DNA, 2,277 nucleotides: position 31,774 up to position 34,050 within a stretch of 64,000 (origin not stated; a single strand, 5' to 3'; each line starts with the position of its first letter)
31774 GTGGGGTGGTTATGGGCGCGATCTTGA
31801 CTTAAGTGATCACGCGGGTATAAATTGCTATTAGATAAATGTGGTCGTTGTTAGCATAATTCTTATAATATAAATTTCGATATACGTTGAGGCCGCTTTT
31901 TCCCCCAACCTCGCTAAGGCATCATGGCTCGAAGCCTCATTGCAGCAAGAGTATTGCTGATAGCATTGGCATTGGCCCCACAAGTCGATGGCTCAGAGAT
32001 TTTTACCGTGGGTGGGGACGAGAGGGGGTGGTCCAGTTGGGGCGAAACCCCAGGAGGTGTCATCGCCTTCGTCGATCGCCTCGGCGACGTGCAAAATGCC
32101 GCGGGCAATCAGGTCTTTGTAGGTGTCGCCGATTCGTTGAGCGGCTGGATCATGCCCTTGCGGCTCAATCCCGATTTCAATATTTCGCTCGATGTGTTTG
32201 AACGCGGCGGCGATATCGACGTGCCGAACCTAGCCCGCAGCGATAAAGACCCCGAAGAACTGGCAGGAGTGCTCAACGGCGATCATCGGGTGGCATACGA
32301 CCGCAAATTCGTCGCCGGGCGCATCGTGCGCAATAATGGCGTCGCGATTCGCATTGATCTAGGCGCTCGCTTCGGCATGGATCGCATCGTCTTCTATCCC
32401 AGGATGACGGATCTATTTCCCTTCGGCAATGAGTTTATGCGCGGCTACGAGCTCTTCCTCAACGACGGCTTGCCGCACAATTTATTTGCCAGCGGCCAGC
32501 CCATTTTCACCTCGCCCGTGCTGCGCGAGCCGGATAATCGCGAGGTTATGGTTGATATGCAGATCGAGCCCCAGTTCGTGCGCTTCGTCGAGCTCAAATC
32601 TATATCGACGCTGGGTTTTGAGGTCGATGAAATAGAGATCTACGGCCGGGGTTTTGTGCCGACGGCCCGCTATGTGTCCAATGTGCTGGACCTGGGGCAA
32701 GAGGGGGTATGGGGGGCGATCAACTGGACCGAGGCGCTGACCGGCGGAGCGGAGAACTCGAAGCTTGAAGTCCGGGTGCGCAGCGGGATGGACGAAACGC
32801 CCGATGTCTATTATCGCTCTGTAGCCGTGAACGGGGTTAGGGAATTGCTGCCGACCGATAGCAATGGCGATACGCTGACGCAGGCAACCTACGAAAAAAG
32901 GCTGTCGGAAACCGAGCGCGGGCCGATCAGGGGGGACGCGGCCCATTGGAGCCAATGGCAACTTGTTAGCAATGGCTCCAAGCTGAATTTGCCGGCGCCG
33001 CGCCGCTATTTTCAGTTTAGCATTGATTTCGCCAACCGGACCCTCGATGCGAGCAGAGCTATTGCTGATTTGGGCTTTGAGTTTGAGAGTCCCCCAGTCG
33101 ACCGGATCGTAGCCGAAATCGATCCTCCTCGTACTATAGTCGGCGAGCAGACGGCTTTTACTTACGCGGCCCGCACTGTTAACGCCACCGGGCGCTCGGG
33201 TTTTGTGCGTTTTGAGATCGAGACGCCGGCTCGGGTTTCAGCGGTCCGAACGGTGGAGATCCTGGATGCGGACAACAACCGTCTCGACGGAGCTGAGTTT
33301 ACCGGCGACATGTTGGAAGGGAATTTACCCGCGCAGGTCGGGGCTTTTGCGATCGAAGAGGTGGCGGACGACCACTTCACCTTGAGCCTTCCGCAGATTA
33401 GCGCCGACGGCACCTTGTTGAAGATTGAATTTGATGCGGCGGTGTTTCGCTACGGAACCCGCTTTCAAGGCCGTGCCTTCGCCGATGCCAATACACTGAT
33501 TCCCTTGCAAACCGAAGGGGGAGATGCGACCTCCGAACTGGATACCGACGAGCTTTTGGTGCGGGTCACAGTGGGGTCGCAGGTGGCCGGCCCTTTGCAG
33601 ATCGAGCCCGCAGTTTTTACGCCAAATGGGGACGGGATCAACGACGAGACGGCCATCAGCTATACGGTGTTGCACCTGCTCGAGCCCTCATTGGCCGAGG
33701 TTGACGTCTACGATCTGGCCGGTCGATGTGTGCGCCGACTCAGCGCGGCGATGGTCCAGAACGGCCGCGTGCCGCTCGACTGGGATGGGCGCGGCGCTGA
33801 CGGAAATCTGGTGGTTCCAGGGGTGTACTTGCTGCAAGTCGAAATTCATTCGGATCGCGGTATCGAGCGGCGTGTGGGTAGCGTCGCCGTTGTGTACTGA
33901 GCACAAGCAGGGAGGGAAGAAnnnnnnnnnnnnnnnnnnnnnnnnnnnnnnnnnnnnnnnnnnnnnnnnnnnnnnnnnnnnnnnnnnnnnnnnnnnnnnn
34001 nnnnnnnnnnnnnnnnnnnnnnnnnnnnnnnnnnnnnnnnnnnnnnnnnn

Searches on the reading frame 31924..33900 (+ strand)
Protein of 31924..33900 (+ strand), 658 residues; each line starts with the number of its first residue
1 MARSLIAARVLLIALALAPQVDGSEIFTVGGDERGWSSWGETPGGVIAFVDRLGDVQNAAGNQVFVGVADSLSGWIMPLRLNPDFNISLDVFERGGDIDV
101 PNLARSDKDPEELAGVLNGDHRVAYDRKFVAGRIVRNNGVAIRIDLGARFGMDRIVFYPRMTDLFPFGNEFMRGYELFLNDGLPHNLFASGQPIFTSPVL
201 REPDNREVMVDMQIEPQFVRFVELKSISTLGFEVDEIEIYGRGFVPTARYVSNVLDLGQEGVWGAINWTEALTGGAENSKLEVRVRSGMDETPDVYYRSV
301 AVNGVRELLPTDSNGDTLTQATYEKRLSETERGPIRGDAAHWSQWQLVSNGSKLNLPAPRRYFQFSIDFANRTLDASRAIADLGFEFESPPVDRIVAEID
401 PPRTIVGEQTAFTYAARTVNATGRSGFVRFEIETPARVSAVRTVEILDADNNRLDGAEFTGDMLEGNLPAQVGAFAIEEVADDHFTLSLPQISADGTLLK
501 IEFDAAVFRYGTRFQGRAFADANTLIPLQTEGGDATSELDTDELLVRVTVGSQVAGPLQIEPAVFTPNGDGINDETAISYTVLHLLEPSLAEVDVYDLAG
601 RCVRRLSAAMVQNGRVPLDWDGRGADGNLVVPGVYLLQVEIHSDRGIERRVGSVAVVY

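Call 6: search_protein_families(library=pfam, proteins=[window:31924-33900:+], max_evalue=0.1)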
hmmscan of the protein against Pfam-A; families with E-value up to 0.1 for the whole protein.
window:31924-33900:+ (658 aa): 2 families
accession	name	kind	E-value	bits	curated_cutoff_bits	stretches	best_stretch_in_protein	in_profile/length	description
PF13860.13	FlgD_ig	-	4.1e-10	39.9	27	1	591-641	25-75/79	FlgD Ig-like domain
PF13585.12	CHU_C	-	2e-05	25.1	27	1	562-645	4-76/86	CHU_C Type IX secretion signal domain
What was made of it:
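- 31924..33900 (+): P1: 658-aa secreted protein with a CHU_C/FlgD_ig C-terminal domain, the cognate upstream partner. Pfam FlgD_ig 39.9 bits and CHU_C 25.1 bits (call 6).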

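Call 7: search_protein_families(library=ncbifam, proteins=[window:31924-33900:+], max_evalue=0.1)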
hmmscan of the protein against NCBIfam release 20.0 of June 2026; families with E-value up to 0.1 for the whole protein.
window:31924-33900:+ (658 aa): 8 families
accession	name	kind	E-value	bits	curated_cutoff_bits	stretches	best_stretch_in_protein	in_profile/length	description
NF005176.1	PRK06655.1-1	equivalog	4.2e-06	26.8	230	1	588-644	96-152/197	flagellar hook assembly protein FlgD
NF009277.0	PRK12634.1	equivalog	0.00017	21.8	333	1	590-638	123-171/221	flagellar basal body rod modification protein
NF033707.1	T9SS_sortase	equivalog_domain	0.00033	18.4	420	1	587-645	1021-1081/1095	type IX secretion system sortase PorU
NF009452.0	PRK12812.1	equivalog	0.0011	18.3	258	1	592-646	155-211/289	flagellar basal body rod modification protein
TIGR04131.1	Bac_Flav_CTERM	domain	0.004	17.3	35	1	562-625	4-56/85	T9SS type B sorting domain-containing protein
NF009276.0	PRK12633.1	equivalog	0.0043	16.8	383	1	592-641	132-181/234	flagellar basal body rod modification protein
NF009453.0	PRK12813.1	equivalog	0.0077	15.8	264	1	592-644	127-176/223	flagellar basal body rod modification protein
TIGR04183.1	Por_Secre_tail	domain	0.013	15.5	23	1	582-640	12-59/72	T9SS type A sorting domain-containing protein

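Call 44: search_solved_structures(query=window:31924-33897:+, max_evalue=1)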
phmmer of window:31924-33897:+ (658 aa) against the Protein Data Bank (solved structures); distinct sequences matched with E-value up to 1: 4.
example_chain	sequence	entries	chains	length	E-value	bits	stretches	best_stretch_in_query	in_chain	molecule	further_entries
3osv_A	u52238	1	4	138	0.00028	22.7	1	589-642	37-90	Flagellar basal-body rod modification protein FlgD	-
3c12_A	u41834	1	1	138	0.029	16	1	563-639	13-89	Flagellar protein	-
7bhq_A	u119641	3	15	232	0.29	12.7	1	567-640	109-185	Basal-body rod modification protein FlgD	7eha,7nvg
7eh9_A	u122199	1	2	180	0.29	12.7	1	583-640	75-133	Basal-body rod modification protein FlgD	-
